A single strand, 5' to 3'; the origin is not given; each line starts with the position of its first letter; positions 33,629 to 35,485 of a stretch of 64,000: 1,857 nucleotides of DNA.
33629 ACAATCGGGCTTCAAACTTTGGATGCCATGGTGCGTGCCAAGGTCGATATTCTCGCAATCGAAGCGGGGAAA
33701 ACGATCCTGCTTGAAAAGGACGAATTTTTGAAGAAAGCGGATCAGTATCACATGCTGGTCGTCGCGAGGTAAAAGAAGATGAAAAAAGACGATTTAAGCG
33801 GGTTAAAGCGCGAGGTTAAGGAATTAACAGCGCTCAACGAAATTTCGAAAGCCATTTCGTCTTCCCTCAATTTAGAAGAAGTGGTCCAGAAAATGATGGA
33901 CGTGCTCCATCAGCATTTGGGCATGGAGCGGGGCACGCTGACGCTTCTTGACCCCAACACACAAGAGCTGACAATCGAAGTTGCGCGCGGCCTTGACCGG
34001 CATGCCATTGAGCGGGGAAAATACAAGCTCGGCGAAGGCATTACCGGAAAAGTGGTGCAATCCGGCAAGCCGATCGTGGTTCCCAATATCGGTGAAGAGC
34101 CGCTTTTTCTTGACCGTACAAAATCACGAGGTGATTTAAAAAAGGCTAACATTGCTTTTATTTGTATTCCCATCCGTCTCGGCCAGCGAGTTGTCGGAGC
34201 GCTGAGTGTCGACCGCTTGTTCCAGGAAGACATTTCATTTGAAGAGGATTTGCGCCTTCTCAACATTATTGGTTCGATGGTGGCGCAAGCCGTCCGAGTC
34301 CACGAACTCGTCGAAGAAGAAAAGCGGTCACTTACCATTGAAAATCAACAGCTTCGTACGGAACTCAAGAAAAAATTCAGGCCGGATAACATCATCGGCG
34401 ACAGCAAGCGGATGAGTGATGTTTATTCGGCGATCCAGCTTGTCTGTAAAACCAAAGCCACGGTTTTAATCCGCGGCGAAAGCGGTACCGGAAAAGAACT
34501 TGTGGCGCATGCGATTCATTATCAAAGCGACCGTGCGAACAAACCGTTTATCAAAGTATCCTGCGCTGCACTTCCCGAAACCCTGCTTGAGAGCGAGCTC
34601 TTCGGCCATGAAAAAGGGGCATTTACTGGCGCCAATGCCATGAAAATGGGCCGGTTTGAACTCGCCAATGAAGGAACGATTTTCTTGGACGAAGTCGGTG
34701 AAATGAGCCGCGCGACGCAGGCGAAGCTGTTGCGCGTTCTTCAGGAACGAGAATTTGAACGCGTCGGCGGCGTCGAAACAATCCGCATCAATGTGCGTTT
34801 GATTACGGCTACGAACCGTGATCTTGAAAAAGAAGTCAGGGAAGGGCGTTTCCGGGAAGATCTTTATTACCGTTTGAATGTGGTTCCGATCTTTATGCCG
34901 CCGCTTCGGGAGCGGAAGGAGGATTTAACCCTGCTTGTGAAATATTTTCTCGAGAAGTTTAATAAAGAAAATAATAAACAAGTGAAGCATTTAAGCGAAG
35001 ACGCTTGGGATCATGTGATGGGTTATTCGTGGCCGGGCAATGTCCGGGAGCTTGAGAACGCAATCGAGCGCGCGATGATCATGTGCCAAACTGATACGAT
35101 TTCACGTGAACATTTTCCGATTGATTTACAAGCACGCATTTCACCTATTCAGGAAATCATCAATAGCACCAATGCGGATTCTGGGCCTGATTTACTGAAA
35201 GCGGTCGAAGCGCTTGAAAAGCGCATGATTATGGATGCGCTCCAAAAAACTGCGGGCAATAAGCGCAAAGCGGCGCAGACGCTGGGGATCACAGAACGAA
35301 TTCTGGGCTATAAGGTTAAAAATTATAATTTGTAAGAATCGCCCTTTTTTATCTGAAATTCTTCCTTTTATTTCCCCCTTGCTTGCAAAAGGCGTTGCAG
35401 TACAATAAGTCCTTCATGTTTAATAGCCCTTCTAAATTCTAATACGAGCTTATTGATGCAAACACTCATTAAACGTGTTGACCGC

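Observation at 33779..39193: Sigma-54 regulon module: GAF-sigma54 activator - APC/Usp permease - sigma54 promoter - amt - glnK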

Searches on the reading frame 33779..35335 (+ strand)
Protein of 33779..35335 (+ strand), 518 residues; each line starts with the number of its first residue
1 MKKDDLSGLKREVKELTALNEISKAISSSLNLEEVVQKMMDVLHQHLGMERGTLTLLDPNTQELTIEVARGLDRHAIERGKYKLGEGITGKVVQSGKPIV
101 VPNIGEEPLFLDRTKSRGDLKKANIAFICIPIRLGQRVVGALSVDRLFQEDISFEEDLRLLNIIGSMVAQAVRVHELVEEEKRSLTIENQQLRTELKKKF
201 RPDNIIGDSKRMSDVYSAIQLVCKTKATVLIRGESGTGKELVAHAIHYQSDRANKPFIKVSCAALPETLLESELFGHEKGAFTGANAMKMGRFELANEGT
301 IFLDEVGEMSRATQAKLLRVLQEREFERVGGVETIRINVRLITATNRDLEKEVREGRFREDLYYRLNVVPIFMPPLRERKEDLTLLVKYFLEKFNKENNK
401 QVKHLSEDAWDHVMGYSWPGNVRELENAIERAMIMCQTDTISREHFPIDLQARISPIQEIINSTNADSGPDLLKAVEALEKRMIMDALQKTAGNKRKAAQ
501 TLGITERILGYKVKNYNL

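Call 7: search_protein_families(library=pfam, proteins=[window:33779-35335:+])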
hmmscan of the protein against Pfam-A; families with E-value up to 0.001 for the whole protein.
window:33779-35335:+ (518 aa): 10 families
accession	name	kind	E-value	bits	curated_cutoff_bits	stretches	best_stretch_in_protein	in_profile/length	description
PF00158.32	Sigma54_activat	-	3.1e-74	248.7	20.2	1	205-371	1-167/168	Sigma-54 interaction domain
PF25601.1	AAA_lid_14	-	8e-28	96.5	27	1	377-453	1-77/87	AAA+ ATPase lid domain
PF14532.12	Sigma54_activ_2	-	1.1e-21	78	25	1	206-376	1-138/138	Sigma-54 interaction domain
PF01590.32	GAF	-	1.3e-17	65.1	22.4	1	31-172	1-133/133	GAF domain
PF13185.12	GAF_2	-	1.7e-16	61.1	28.6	1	30-172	2-135/136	GAF domain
PF02954.25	HTH_8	-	2.6e-11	43.5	22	1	476-516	2-42/42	Bacterial regulatory protein, Fis family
PF07728.20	AAA_5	-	1.1e-07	32.3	22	1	229-348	2-124/139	AAA domain (dynein-related subfamily)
PF13492.12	GAF_3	-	7e-07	30.1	27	1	31-172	1-127/129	GAF domain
PF00004.35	AAA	-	1.4e-06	29.2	21.2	1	229-363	1-128/131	ATPase family associated with various cellular activities (AAA)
PF01078.27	Mg_chelatase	-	0.00012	22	20.3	0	284-346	93-157/207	Magnesium chelatase, subunit ChlI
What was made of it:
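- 33779..35335 (+): NifA-family enhancer-binding protein: a GAF sensor (31-172), a sigma-54 AAA+ domain with GAFTGA (205-371), a lid, and an HTH_8 DNA-binding domain (476-516). Pfam (call 7).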

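Call 28: find_homologous_proteins(query=window:33779-35335:+, max_evalue=1e-60)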
Query window:33779-35335:+ (518 aa): 8000 proteins with E <= 1e-60 among 8000 candidates; the best 120 are listed.
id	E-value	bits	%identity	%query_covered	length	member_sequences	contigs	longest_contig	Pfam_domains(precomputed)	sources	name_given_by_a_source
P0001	0.0e+0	1047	91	100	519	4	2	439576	PF13185.13,PF00158.33,PF25601.2,PF01590.33,PF02954.26,PF13492.13,PF00004.36,PF14532.13,PF07728.21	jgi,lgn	-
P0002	2.0e-260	883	77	99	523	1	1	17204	PF13185.13,PF00158.33,PF25601.2,PF01590.33,PF02954.26,PF13492.13,PF00004.36,PF14532.13,PF07728.21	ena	-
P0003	3.5e-247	839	72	99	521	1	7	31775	PF13185.13,PF00158.33,PF25601.2,PF01590.33,PF02954.26,PF18024.8,PF13492.13,PF00004.36,PF14532.13,PF07728.21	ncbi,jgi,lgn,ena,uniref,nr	ncbi:MAG: nif-specific transcriptional activator NifA [Candidatus Omnitrophica bacterium CG11_big_fi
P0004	5.3e-247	838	74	100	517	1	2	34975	PF13185.13,PF00158.33,PF25601.2,PF01590.33,PF02954.26,PF13492.13,PF00004.36,PF14532.13,PF07728.21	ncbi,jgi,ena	-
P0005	1.3e-246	837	74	97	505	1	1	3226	PF13185.13,PF00158.33,PF07724.21,PF25601.2,PF01590.33,PF02954.26,PF13492.13,PF14532.13,PF07728.21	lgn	-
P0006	2.1e-246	837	74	100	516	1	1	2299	PF13185.13,PF00158.33,PF25601.2,PF01590.33,PF02954.26,PF13492.13,PF14532.13,PF07728.21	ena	-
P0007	3.8e-246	836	73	99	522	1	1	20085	PF13185.13,PF00158.33,PF25601.2,PF01590.33,PF02954.26,PF13492.13,PF14532.13,PF07728.21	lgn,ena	-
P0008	2.4e-244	830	73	99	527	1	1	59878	PF13185.13,PF00158.33,PF25601.2,PF01590.33,PF02954.26,PF13492.13,PF00004.36,PF14532.13,PF07728.21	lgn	-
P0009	1.0e-238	811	71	100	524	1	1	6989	PF13185.13,PF00158.33,PF25601.2,PF01590.33,PF02954.26,PF18024.8,PF13492.13,PF00004.36,PF14532.13,PF07728.21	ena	-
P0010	1.1e-238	811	71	98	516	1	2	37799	PF13185.13,PF00158.33,PF25601.2,PF01590.33,PF02954.26,PF13492.13,PF14532.13,PF07728.21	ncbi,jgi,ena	-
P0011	2.2e-238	810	70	100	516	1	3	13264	PF13185.13,PF00158.33,PF25601.2,PF01590.33,PF02954.26,PF13492.13,PF14532.13,PF07728.21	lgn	-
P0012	4.9e-238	809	71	98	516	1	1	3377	PF13185.13,PF00158.33,PF25601.2,PF01590.33,PF02954.26,PF13492.13,PF14532.13,PF07728.21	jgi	-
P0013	9.0e-238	808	71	100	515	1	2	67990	PF13185.13,PF00158.33,PF25601.2,PF01590.33,PF02954.26,PF13492.13,PF14532.13,PF07728.21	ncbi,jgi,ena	-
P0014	2.1e-237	807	71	98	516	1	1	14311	PF13185.13,PF00158.33,PF25601.2,PF01590.33,PF02954.26,PF14532.13,PF07728.21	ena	-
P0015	6.4e-237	805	70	98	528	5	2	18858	PF13185.13,PF00158.33,PF25601.2,PF01590.33,PF02954.26,PF13492.13,PF14532.13,PF07728.21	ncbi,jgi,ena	-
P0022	1.0e-234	798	70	98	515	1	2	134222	PF13185.13,PF00158.33,PF25601.2,PF01590.33,PF02954.26,PF13492.13,PF14532.13,PF07728.21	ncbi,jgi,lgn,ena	-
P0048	3.5e-225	767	66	100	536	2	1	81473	PF13185.13,PF00158.33,PF25601.2,PF01590.33,PF02954.26,PF14532.13,PF07728.21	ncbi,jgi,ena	-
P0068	4.2e-220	750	65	99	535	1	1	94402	PF13185.13,PF00158.33,PF25601.2,PF01590.33,PF02954.26,PF18024.8,PF14532.13,PF07728.21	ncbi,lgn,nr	ncbi:MAG: nif-specific transcriptional activator NifA [Candidatus Omnitrophica bacterium]|nr:nif-spe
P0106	9.7e-216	735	64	99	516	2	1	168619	PF13185.13,PF00158.33,PF07724.21,PF25601.2,PF01590.33,PF02954.26,PF14532.13,PF07728.21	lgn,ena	-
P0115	3.6e-214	730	64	99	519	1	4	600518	PF13185.13,PF00158.33,PF25601.2,PF01590.33,PF02954.26,PF13492.13,PF14532.13,PF07728.21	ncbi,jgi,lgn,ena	-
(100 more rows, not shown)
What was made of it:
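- The activator is conserved at 63-91% identity across Omnitrophota (call 28) in a fixed position after lpxI. Sources name the Omnitrophota homologues NifA (call 28).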

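Call 29: find_encoding_contigs(protein=P0001, flank=7000, max_places=2)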
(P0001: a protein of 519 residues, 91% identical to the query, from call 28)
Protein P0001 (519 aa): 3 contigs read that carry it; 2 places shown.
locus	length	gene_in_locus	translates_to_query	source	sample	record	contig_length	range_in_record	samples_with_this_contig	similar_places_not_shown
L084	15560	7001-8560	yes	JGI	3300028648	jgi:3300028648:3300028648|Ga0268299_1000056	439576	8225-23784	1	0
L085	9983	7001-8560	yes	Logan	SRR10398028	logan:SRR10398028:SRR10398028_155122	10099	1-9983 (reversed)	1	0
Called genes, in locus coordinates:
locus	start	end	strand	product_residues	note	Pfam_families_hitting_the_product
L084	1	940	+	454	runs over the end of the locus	PF00772:DnaB, PF03796:DnaB_C, PF13481:AAA_25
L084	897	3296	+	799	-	PF07244:POTRA, PF08479:POTRA_2 (weak), PF07244:POTRA, PF01103:Omp85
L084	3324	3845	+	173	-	PF03938:OmpH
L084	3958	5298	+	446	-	PF03331:LpxC, PF07977:FabA, PF22817:ApeP-like (faint), PF22818:ApeI-like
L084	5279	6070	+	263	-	PF25084:LbH_EIF2B (faint), PF25087:GMPPB_C (weak), PF00132:Hexapep, PF13720:Acetyltransf_11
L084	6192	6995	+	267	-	PF17930:LpxI_N, PF06230:LpxI_C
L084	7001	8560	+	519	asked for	PF01590:GAF, PF13185:GAF_2, PF13492:GAF_3 (weak), PF00158:Sigma54_activat, PF14532:Sigma54_activ_2, PF07728:AAA_5 (weak), PF25601:AAA_lid_14, PF02954:HTH_8, +1 more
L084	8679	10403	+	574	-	PF00582:Usp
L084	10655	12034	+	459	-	PF00909:Ammonium_transp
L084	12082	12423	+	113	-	PF00543:P-II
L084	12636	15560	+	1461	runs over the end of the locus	-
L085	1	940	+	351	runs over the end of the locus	?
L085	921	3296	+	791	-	PF07244:POTRA, PF08479:POTRA_2 (weak), PF07244:POTRA, PF01103:Omp85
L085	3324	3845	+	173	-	PF03938:OmpH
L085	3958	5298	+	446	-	PF03331:LpxC, PF07977:FabA, PF22817:ApeP-like (faint), PF22818:ApeI-like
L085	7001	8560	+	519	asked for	PF01590:GAF, PF13185:GAF_2, PF13492:GAF_3 (weak), PF00158:Sigma54_activat, PF14532:Sigma54_activ_2, PF07728:AAA_5 (weak), PF25601:AAA_lid_14, PF02954:HTH_8, +1 more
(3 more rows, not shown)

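Call 30: find_encoding_contigs(protein=P0002, flank=7000, max_places=2)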
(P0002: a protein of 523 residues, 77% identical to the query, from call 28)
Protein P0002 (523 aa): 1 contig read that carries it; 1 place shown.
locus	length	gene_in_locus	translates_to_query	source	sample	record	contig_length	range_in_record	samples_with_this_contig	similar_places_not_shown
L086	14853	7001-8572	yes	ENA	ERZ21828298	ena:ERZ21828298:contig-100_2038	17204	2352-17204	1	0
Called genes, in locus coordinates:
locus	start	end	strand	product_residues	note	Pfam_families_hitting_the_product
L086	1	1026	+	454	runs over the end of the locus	PF00772:DnaB, PF03796:DnaB_C, PF13481:AAA_25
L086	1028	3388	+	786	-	PF07244:POTRA, PF08478:POTRA_1 (faint), PF08479:POTRA_2 (faint), PF07244:POTRA, PF01103:Omp85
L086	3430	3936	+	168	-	PF03938:OmpH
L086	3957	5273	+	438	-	PF03331:LpxC, PF07977:FabA, PF22818:ApeI-like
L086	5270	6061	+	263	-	PF25087:GMPPB_C (faint), PF25084:LbH_EIF2B (faint), PF00132:Hexapep, PF13720:Acetyltransf_11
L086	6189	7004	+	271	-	PF17930:LpxI_N, PF06230:LpxI_C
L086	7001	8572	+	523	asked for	PF01590:GAF, PF13185:GAF_2, PF13492:GAF_3 (weak), PF00158:Sigma54_activat, PF14532:Sigma54_activ_2, PF07728:AAA_5, PF25601:AAA_lid_14, PF02954:HTH_8, +1 more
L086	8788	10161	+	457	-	PF00909:Ammonium_transp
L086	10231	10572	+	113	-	PF00543:P-II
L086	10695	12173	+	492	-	PF03951:Gln-synt_N, PF00120:Gln-synt_C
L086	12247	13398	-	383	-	PF02684:LpxB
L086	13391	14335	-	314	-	PF01408:GFO_IDH_MocA, PF22725:GFO_IDH_MocA_C3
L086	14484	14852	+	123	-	?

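Call 31: find_encoding_contigs(protein=P0004, flank=7000, max_places=2)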
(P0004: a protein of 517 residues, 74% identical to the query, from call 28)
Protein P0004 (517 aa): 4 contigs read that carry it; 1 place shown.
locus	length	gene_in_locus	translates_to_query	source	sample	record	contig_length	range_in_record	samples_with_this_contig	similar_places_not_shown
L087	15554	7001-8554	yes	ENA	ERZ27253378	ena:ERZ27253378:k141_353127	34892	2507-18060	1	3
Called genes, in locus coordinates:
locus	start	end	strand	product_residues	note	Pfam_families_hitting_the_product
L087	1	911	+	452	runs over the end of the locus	PF00772:DnaB, PF03796:DnaB_C, PF13481:AAA_25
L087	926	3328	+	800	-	PF07244:POTRA, PF08478:POTRA_1 (faint), PF08479:POTRA_2 (faint), PF07244:POTRA, PF01103:Omp85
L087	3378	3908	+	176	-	PF03938:OmpH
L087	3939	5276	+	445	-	PF03331:LpxC, PF22817:ApeP-like (faint), PF07977:FabA, PF22818:ApeI-like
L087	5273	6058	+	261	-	PF25087:GMPPB_C (faint), PF00132:Hexapep, PF13720:Acetyltransf_11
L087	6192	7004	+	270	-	PF17930:LpxI_N, PF06230:LpxI_C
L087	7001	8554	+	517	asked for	PF01590:GAF, PF13185:GAF_2, PF13492:GAF_3, PF00158:Sigma54_activat, PF14532:Sigma54_activ_2, PF07728:AAA_5, PF25601:AAA_lid_14, PF02954:HTH_8, +1 more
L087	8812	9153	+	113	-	PF00543:P-II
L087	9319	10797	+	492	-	PF03951:Gln-synt_N, PF00120:Gln-synt_C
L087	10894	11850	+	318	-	PF01210:NAD_Gly3P_dh_N (faint), PF02558:ApbA, PF08546:ApbA_C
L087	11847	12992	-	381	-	PF02684:LpxB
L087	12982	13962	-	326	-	PF01408:GFO_IDH_MocA, PF22725:GFO_IDH_MocA_C3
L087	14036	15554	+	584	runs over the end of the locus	PF00664:ABC_membrane, PF00005:ABC_tran, PF02463:SMC_N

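Call 33: search_protein_families(library=ncbifam, proteins=[window:33779-35335:+], max_evalue=0.00001)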
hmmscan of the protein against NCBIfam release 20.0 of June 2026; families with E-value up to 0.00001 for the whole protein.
window:33779-35335:+ (518 aa): 25 families
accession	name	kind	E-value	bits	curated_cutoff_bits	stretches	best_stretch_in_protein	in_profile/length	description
TIGR01817.1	nifA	equivalog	2.4e-168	561.2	528.85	1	15-517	3-528/534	nif-specific transcriptional activator NifA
NF008469.0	PRK11361.1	equivalog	1.6e-126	422.7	714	1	183-517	123-455/461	acetoacetate metabolism transcriptional regulator AtoC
NF041552.1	TF_PrdR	equivalog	2.9e-118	395.7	795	1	172-517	238-577/577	sigma-54 dependent transcriptional regulator PrdR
NF003451.0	PRK05022.1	equivalog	1.2e-117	393.7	476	1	16-505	6-497/512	nitric oxide reductase transcriptional regulator NorR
TIGR01818.1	ntrC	equivalog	2.5e-107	359.6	558.6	1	174-515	103-462/463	nitrogen regulation protein NR(I)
TIGR02915.1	PEP_resp_reg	equivalog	1.7e-105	353.5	502.6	1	162-509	107-435/445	PEP-CTERM-box response regulator transcription factor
NF038308.1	RNA_repair_RtcR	equivalog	4.7e-103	345.8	650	1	185-510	162-505/530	RNA repair transcriptional activator RtcR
NF050807.1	TransRegFlbDCaul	equivalog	1.4e-102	343.9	750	1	205-517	120-439/454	sigma-54-dependent transcriptional regulator FlbD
NF011958.0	PRK15429.1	equivalog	3.1e-101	340.1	830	1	5-514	176-682/692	formate hydrogenlyase transcriptional activator FlhA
NF007689.0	PRK10365.1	equivalog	8.1e-101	337.9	760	1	204-512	140-438/441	sigma-54-dependent response regulator transcription factor ZraR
NF041906.1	V4R_TF_MobR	exception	3.3e-95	319.6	999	1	189-516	218-544/544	phenol degradation transcriptional regulator MobR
NF049963.1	RespRegFlgRCampy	domain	2.5e-90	303.4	750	1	177-518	105-429/429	fla regulon two-component system response regulator FlgR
NF041946.1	LuxO_transreg_Vib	equivalog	2.6e-89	300.1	800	1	187-516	117-460/463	quorum-sensing sigma-54 dependent transcriptional regulator LuxO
NF008176.1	PRK10923.1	equivalog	4.9e-89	299.1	620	1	187-516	123-466/469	nitrogen regulation protein NR(I)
TIGR02329.1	propionate_PrpR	equivalog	6.8e-89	298.9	499.2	1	182-509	191-520/526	propionate catabolism operon regulatory protein PrpR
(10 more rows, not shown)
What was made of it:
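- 33779..35335 (+): NCBIfam TIGR01817 nifA scores 561.2 against a cut-off of 528.85 (call 33).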

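Call 34: find_encoding_contigs(protein=P0008, flank=7000, max_places=1)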
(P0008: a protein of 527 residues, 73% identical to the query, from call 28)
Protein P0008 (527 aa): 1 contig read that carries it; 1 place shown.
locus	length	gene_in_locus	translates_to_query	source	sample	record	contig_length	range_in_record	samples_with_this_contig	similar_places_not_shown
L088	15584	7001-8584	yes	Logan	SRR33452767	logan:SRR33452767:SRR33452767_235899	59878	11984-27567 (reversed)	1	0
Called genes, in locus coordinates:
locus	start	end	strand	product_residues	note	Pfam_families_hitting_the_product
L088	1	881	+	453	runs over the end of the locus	PF00772:DnaB, PF03796:DnaB_C, PF13481:AAA_25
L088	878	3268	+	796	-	PF07244:POTRA, PF08478:POTRA_1 (faint), PF07244:POTRA, PF08479:POTRA_2 (weak), PF07244:POTRA, PF01103:Omp85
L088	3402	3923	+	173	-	PF03938:OmpH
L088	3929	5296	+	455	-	PF03331:LpxC, PF07977:FabA, PF22817:ApeP-like (weak), PF22818:ApeI-like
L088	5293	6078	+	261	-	PF25087:GMPPB_C (faint), PF00132:Hexapep (weak), PF13720:Acetyltransf_11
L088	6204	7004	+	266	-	PF17930:LpxI_N, PF06230:LpxI_C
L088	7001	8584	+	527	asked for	PF13185:GAF_2, PF01590:GAF, PF13492:GAF_3 (weak), PF00158:Sigma54_activat, PF14532:Sigma54_activ_2, PF07728:AAA_5, PF25601:AAA_lid_14, PF02954:HTH_8, +1 more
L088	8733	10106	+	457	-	PF00909:Ammonium_transp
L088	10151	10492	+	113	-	PF00543:P-II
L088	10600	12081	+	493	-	PF03951:Gln-synt_N, PF00120:Gln-synt_C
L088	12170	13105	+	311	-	PF01210:NAD_Gly3P_dh_N, PF02558:ApbA, PF08546:ApbA_C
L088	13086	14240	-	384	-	PF02684:LpxB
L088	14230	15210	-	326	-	PF01408:GFO_IDH_MocA, PF22725:GFO_IDH_MocA_C3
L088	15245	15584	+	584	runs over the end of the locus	PF00664:ABC_membrane, PF00005:ABC_tran, PF02463:SMC_N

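Call 35: find_encoding_contigs(protein=P0013, flank=7000, max_places=1)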
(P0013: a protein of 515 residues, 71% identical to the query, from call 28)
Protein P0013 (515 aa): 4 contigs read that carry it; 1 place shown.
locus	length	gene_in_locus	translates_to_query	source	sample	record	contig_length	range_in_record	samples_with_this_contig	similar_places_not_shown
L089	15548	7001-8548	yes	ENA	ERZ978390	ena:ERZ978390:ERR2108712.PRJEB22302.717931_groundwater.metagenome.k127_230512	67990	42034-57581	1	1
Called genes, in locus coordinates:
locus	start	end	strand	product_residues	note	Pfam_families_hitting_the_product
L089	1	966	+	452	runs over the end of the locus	PF00772:DnaB, PF03796:DnaB_C, PF06745:ATPase (weak), PF13481:AAA_25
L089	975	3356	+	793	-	PF07244:POTRA, PF08478:POTRA_1 (faint), PF08479:POTRA_2 (faint), PF07244:POTRA, PF01103:Omp85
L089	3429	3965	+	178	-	PF03938:OmpH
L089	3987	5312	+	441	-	PF03331:LpxC, PF07977:FabA, PF22818:ApeI-like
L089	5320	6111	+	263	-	PF25084:LbH_EIF2B (faint), PF25087:GMPPB_C (weak), PF00132:Hexapep, PF13720:Acetyltransf_11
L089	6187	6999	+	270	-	PF17930:LpxI_N, PF06230:LpxI_C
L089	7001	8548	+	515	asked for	PF01590:GAF, PF13185:GAF_2, PF13492:GAF_3 (weak), PF00158:Sigma54_activat, PF14532:Sigma54_activ_2, PF07728:AAA_5 (weak), PF25601:AAA_lid_14, PF02954:HTH_8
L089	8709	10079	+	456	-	PF00909:Ammonium_transp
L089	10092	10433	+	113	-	PF00543:P-II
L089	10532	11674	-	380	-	PF02684:LpxB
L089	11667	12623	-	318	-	PF01408:GFO_IDH_MocA, PF22725:GFO_IDH_MocA_C3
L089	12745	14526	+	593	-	PF00664:ABC_membrane, PF00005:ABC_tran, PF02463:SMC_N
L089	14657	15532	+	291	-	PF00318:Ribosomal_S2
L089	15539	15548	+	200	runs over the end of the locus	PF00889:EF_TS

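Call 36: find_encoding_contigs(protein=P0022, flank=7000, max_places=1)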
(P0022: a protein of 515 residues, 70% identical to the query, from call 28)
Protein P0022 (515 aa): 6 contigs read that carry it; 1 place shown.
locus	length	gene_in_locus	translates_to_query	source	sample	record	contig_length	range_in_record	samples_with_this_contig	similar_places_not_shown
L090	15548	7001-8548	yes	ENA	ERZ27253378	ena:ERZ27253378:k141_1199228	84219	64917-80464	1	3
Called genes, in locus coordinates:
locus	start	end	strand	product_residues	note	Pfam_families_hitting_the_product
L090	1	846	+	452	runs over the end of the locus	PF00772:DnaB, PF03796:DnaB_C, PF13481:AAA_25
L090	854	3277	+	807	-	PF07244:POTRA, PF08478:POTRA_1 (faint), PF08479:POTRA_2 (faint), PF07244:POTRA, PF01103:Omp85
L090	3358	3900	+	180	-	PF03938:OmpH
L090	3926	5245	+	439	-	PF03331:LpxC, PF07977:FabA, PF22818:ApeI-like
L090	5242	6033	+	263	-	PF00132:Hexapep (weak), PF25084:LbH_EIF2B (faint), PF25087:GMPPB_C (faint), PF00132:Hexapep, PF13720:Acetyltransf_11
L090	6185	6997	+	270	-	PF17930:LpxI_N, PF06230:LpxI_C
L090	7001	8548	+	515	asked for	PF01590:GAF, PF13185:GAF_2, PF13492:GAF_3 (weak), PF00158:Sigma54_activat, PF14532:Sigma54_activ_2, PF07728:AAA_5 (weak), PF25601:AAA_lid_14, PF02954:HTH_8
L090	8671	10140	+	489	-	PF03951:Gln-synt_N, PF00120:Gln-synt_C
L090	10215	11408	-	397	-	PF02684:LpxB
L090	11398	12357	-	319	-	PF01408:GFO_IDH_MocA, PF22725:GFO_IDH_MocA_C3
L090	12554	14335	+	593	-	PF00664:ABC_membrane, PF00005:ABC_tran, PF02463:SMC_N (weak)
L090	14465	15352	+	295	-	PF00318:Ribosomal_S2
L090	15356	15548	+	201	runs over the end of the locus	PF00889:EF_TS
